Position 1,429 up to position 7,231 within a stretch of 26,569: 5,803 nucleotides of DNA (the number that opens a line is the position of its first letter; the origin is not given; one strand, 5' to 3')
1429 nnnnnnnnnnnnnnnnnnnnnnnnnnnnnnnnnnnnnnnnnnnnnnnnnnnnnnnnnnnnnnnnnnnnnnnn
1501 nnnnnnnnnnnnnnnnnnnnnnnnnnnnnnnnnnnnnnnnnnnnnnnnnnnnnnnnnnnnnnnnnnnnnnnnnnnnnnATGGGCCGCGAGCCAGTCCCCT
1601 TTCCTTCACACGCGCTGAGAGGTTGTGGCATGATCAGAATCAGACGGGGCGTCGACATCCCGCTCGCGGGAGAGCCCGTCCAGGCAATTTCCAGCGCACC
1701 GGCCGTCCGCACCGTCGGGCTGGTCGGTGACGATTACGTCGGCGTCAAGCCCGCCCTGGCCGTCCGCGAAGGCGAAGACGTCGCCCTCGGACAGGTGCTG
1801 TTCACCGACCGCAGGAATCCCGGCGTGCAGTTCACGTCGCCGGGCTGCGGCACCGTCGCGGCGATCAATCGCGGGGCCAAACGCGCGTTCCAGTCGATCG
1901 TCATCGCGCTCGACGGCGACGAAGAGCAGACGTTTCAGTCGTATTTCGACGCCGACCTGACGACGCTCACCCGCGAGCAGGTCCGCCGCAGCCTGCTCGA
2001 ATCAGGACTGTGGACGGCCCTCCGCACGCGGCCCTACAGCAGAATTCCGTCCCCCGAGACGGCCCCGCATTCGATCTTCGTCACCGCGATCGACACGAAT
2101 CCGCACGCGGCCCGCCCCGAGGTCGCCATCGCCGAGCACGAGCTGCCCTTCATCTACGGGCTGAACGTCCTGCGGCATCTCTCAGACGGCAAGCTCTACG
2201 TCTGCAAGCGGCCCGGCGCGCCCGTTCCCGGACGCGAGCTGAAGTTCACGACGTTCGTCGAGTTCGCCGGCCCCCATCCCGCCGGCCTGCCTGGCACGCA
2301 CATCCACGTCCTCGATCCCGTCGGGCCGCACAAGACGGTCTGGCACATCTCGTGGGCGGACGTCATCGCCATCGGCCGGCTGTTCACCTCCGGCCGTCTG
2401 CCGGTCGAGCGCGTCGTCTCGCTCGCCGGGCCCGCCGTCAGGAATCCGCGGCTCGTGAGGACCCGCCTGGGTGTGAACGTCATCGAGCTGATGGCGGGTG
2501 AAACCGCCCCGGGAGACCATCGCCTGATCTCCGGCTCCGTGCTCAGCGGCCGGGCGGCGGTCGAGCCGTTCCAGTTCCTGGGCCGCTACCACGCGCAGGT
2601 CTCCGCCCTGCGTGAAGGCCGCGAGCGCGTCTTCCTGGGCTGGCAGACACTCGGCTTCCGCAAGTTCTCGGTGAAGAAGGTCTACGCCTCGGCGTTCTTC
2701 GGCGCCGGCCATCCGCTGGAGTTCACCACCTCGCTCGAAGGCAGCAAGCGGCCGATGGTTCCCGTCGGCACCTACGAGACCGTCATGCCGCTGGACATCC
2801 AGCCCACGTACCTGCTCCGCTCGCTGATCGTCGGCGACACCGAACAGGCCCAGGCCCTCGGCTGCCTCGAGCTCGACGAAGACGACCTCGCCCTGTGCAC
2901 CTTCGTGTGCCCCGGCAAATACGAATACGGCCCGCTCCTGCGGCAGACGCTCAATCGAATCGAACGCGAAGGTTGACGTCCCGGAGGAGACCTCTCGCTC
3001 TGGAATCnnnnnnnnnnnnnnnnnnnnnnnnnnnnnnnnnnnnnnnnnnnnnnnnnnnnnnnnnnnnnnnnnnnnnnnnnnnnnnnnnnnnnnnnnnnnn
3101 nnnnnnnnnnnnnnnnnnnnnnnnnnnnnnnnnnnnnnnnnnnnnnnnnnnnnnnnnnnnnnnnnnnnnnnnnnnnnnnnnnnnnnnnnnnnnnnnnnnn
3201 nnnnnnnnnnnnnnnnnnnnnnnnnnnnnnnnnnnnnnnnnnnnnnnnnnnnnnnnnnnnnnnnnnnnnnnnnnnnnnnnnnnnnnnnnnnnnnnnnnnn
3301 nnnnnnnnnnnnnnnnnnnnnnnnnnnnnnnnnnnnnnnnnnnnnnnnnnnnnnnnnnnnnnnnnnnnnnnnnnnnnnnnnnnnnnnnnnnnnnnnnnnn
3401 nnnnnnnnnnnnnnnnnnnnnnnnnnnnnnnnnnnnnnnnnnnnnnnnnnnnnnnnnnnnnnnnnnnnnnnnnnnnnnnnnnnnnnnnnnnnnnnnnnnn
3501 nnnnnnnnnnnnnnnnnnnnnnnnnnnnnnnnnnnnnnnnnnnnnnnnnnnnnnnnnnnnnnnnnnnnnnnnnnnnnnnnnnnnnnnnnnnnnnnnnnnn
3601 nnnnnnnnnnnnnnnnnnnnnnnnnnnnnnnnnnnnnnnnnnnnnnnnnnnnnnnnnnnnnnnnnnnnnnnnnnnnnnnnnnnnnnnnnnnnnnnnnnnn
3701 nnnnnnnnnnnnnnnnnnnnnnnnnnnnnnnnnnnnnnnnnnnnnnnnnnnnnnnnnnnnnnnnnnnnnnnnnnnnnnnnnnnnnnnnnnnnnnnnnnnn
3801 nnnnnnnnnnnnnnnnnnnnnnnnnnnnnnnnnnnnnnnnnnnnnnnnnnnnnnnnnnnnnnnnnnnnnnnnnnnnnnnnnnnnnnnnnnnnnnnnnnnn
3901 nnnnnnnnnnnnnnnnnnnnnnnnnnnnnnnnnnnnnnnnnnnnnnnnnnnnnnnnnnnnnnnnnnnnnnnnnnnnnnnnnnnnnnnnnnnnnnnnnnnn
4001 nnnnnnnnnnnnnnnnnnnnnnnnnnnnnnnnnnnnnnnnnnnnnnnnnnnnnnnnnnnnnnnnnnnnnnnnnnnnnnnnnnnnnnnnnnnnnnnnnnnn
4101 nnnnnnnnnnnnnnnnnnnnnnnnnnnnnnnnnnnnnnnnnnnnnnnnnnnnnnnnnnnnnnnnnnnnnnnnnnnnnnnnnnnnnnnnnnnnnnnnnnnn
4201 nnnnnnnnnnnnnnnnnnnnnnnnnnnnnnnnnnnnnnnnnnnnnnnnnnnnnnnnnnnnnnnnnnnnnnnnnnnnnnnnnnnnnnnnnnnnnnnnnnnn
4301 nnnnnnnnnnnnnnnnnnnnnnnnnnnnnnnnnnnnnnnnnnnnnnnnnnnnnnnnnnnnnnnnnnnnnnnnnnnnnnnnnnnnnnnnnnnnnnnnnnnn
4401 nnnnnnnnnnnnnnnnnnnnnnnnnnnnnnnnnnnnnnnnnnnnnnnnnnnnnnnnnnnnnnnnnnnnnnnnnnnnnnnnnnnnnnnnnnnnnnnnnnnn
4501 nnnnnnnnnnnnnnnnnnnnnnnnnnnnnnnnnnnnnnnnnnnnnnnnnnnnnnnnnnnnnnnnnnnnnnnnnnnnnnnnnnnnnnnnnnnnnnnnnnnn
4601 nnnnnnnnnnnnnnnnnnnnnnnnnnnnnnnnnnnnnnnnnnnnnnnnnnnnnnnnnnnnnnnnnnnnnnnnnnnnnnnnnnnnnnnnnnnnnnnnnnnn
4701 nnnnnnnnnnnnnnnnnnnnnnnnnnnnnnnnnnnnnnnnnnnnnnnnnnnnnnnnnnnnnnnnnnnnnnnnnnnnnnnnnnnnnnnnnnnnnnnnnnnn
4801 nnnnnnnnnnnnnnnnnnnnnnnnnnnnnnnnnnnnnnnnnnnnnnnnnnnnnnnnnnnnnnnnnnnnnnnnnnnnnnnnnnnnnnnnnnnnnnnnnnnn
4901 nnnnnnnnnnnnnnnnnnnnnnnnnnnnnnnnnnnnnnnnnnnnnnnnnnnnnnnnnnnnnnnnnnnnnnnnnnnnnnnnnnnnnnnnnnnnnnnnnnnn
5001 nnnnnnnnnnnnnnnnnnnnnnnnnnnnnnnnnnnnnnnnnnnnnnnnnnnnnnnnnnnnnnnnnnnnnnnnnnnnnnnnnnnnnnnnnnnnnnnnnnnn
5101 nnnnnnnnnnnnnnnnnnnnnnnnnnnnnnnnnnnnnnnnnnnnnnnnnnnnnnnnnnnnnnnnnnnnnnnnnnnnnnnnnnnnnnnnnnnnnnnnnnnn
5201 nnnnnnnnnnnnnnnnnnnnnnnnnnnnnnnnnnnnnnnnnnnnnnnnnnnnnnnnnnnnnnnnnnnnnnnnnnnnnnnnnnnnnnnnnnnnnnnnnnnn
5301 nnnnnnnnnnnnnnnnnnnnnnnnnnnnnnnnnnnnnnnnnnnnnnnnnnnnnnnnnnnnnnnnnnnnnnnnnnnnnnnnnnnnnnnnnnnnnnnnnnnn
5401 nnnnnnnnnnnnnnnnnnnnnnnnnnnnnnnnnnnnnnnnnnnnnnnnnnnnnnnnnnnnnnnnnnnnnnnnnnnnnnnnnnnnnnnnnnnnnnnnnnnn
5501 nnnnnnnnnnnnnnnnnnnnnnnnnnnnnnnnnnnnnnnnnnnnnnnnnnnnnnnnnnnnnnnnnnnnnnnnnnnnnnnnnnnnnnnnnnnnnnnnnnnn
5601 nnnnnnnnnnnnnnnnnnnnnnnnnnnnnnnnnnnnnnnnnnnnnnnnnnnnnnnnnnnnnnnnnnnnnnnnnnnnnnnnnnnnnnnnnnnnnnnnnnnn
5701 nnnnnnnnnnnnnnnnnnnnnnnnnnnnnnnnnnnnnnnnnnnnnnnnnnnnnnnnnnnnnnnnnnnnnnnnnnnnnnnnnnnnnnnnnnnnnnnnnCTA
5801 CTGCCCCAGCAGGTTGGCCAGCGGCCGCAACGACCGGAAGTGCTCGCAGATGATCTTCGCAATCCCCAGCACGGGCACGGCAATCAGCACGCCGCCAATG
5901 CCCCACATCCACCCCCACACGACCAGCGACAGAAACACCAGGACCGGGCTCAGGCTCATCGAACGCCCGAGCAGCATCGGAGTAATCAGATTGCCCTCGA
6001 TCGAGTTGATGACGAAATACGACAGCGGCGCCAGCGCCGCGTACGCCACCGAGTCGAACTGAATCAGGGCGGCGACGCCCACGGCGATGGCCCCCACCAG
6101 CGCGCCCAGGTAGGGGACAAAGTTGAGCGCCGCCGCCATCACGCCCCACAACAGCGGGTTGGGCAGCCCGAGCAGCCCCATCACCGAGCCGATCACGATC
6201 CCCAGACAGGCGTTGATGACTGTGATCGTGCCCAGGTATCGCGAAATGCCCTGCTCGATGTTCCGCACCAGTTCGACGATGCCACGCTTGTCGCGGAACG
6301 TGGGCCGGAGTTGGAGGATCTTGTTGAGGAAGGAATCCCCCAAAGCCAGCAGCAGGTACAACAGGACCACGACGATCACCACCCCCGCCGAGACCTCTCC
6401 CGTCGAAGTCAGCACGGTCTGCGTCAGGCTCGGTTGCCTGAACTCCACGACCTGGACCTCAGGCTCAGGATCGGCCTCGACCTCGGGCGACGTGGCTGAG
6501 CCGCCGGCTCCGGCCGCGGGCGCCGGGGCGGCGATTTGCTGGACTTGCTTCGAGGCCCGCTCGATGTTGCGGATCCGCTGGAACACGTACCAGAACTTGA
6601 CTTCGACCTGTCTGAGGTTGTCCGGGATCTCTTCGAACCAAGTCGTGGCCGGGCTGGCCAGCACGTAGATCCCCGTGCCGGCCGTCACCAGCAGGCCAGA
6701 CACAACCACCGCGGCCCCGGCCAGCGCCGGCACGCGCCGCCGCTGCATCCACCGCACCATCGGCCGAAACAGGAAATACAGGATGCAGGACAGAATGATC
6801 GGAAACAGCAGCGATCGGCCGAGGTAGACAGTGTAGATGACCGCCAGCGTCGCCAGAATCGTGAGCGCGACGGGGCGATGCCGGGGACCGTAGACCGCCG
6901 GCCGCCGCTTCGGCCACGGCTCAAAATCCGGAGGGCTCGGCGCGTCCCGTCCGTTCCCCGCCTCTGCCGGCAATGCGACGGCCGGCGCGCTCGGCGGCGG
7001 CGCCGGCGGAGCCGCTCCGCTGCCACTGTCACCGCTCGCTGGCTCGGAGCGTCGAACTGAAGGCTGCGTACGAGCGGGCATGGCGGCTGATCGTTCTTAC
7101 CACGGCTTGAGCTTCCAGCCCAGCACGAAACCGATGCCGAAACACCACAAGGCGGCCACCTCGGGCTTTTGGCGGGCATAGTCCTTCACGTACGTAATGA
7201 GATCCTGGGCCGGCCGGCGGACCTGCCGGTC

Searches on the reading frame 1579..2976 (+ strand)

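Call 82: search_protein_families(library=pfam, proteins=[window:1579-2976:+], max_evalue=0.0001)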
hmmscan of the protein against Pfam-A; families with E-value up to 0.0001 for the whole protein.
window:1579-2976:+ (465 aa): 3 families
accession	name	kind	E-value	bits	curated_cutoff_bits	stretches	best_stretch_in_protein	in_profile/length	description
PF24836.1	NQRA_2nd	-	2.5e-54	183.8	25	1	130-274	1-145/145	NqrA second alpha/beta domain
PF05896.17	NQRA_N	-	2.8e-32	111.2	25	1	19-112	1-94/94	NqrA N-terminal barrel-sandwich hybrid domain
PF11973.14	NQRA_SLBB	-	5.5e-17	62.5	27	1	279-327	1-49/51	NQRA C-terminal domain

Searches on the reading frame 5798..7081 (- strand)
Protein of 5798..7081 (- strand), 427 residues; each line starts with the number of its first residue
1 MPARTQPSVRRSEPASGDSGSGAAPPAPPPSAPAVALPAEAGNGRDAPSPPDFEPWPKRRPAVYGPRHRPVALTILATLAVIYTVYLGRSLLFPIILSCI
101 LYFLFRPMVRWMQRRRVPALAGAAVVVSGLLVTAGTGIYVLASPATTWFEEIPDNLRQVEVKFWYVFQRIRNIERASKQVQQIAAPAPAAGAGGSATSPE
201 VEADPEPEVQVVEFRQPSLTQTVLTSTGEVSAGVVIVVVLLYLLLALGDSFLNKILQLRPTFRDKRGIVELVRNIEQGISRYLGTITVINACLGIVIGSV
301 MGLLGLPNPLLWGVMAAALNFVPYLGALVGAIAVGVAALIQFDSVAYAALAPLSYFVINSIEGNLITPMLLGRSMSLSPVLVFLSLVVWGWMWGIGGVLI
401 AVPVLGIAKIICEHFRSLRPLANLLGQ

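Call 82: search_protein_families(library=pfam, proteins=[window:5798-7081:-], max_evalue=0.0001)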
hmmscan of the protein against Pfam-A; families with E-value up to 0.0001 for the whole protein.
window:5798-7081:- (427 aa): 1 family
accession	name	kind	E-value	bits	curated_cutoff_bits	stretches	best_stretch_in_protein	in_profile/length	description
PF01594.21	AI-2E_transport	-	2.7e-47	162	34.3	1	73-415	2-326/327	AI-2E family transporter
